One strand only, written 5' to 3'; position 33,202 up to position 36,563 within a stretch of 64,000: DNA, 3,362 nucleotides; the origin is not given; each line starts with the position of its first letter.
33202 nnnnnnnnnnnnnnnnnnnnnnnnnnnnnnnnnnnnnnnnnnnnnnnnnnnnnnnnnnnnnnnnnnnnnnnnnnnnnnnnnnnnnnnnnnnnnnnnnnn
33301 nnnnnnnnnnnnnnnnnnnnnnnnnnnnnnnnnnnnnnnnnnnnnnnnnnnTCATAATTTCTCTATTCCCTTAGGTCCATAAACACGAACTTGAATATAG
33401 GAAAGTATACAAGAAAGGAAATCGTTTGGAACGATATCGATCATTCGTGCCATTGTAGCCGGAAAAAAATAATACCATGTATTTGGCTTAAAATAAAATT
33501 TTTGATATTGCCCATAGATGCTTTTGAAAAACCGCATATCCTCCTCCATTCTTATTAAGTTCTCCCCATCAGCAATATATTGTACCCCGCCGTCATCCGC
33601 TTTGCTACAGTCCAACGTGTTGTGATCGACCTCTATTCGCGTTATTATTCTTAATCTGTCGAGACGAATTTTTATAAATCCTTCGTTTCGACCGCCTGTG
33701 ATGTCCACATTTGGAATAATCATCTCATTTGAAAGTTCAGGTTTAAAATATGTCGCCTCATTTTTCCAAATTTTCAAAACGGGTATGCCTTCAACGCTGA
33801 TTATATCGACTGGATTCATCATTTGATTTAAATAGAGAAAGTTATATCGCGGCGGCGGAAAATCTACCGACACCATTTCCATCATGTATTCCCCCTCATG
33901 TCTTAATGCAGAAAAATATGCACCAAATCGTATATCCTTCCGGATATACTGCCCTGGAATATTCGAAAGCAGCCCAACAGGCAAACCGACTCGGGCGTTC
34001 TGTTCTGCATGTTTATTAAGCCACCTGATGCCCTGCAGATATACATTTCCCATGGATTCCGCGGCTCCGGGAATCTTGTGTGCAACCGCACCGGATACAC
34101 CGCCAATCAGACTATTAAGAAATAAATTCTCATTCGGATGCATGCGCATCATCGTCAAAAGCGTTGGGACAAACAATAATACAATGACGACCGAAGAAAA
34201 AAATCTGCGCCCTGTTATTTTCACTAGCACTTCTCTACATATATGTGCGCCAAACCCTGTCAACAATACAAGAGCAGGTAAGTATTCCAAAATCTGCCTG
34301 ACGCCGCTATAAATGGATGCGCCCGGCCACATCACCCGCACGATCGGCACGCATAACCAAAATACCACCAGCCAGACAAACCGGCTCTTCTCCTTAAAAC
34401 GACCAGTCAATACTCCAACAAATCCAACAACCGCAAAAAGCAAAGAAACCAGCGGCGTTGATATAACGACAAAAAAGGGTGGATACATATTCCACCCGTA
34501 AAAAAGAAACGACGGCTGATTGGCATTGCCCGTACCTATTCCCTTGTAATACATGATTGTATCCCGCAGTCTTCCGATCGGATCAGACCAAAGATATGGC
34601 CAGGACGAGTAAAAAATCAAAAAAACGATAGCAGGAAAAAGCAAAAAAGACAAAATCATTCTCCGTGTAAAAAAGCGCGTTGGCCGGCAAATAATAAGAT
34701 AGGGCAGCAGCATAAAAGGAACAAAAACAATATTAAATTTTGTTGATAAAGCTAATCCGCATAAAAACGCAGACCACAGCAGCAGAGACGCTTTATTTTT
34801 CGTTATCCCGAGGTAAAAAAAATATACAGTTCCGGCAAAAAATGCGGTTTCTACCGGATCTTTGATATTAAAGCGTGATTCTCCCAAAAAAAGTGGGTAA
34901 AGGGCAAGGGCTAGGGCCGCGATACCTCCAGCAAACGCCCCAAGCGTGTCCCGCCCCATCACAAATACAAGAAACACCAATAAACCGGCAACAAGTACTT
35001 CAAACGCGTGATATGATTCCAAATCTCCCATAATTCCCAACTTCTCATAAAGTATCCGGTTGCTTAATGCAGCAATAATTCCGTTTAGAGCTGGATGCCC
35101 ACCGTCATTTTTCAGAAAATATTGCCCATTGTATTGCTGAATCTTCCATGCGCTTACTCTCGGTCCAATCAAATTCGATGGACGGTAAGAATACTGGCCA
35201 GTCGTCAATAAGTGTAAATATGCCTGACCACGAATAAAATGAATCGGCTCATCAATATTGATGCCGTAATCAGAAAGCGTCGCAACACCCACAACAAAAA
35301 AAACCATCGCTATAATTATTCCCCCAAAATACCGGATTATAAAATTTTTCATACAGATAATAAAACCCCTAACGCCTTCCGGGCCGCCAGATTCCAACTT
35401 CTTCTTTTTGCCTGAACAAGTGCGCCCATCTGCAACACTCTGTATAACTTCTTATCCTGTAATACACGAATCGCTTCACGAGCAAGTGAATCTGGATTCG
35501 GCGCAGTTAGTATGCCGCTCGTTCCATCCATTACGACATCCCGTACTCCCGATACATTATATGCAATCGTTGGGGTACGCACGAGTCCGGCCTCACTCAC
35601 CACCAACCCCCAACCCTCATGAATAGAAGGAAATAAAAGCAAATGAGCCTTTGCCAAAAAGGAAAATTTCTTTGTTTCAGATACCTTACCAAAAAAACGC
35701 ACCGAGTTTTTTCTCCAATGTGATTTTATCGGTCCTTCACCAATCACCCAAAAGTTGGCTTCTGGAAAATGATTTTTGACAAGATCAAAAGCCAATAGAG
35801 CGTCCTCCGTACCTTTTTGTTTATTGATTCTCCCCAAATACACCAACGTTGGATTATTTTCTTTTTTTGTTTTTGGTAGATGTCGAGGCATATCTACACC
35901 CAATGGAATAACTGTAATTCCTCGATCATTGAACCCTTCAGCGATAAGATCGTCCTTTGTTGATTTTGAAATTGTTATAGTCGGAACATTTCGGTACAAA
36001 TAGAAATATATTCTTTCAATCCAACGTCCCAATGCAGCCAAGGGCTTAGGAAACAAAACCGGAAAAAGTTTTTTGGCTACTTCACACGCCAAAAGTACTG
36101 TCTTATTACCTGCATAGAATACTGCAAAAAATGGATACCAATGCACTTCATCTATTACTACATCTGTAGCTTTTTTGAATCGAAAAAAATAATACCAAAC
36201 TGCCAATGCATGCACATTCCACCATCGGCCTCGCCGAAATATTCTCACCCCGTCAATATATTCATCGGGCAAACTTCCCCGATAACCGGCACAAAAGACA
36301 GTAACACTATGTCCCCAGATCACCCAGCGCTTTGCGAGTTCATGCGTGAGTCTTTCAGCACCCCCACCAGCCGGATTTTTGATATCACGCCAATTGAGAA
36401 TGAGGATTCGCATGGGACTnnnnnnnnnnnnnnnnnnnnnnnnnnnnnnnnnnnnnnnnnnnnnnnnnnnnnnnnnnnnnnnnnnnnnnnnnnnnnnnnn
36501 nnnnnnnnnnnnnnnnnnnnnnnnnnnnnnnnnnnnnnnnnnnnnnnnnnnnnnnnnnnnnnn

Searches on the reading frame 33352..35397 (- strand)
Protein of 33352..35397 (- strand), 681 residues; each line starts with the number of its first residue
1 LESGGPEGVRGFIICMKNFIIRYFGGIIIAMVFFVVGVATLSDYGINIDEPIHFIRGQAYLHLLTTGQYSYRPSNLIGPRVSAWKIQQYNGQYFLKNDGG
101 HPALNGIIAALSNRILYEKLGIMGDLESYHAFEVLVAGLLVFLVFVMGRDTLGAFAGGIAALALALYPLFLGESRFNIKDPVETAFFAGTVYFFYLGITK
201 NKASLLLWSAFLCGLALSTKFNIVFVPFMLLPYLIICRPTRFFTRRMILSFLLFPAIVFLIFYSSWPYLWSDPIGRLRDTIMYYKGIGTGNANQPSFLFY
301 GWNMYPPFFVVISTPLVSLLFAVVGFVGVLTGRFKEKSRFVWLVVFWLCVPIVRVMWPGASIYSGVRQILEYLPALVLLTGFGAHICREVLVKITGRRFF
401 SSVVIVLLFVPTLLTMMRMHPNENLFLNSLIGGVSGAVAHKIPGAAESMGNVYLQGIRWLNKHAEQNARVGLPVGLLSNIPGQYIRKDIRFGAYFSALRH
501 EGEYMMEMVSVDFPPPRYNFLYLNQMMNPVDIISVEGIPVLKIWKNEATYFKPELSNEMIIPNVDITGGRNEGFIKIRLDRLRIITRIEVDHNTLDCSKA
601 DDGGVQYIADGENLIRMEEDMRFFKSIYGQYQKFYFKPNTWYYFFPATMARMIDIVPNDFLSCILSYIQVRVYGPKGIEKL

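Call 10: search_protein_families(library=pfam, proteins=[window:33352-35397:-], max_evalue=0.01)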
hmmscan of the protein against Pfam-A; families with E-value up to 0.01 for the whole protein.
window:33352-35397:- (681 aa): 1 family
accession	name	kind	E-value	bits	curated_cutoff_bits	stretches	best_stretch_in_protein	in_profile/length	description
PF13231.12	PMT_2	-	5e-13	50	26.1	1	127-260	22-155/160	Dolichyl-phosphate-mannose-protein mannosyltransferase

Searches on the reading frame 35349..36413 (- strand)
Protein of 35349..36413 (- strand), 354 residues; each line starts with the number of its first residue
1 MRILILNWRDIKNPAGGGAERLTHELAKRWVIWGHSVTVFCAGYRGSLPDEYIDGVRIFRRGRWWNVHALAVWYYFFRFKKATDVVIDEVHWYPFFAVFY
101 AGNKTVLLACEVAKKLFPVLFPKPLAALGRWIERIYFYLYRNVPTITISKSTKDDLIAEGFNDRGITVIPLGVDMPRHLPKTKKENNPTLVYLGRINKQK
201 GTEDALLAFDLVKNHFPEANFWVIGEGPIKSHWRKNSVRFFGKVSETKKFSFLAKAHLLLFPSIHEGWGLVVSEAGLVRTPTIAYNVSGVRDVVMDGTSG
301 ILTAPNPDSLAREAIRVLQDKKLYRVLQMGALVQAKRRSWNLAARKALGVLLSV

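Call 10: search_protein_families(library=pfam, proteins=[window:35349-36413:-], max_evalue=0.01)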
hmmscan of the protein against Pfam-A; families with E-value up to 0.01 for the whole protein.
window:35349-36413:- (354 aa): 5 families
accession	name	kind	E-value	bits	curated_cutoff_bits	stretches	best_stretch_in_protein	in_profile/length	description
PF00534.26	Glycos_transf_1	-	1.8e-28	99.7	26.4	1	182-326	10-164/172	Glycosyl transferases group 1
PF13692.12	Glyco_trans_1_4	-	3.1e-24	86.3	27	1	188-320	2-142/142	Glycosyl transferases group 1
PF13439.12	Glyco_transf_4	-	2.9e-15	57.2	28.5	1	17-175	2-168/170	Glycosyltransferase Family 4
PF13579.12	Glyco_trans_4_4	-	4.3e-10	40.6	29.7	1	17-172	1-158/158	Glycosyl transferase 4-like domain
PF20706.3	GT4-conflict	-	5e-09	36.1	26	1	158-297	166-323/385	Family 4 Glycosyltransferase in conflict systems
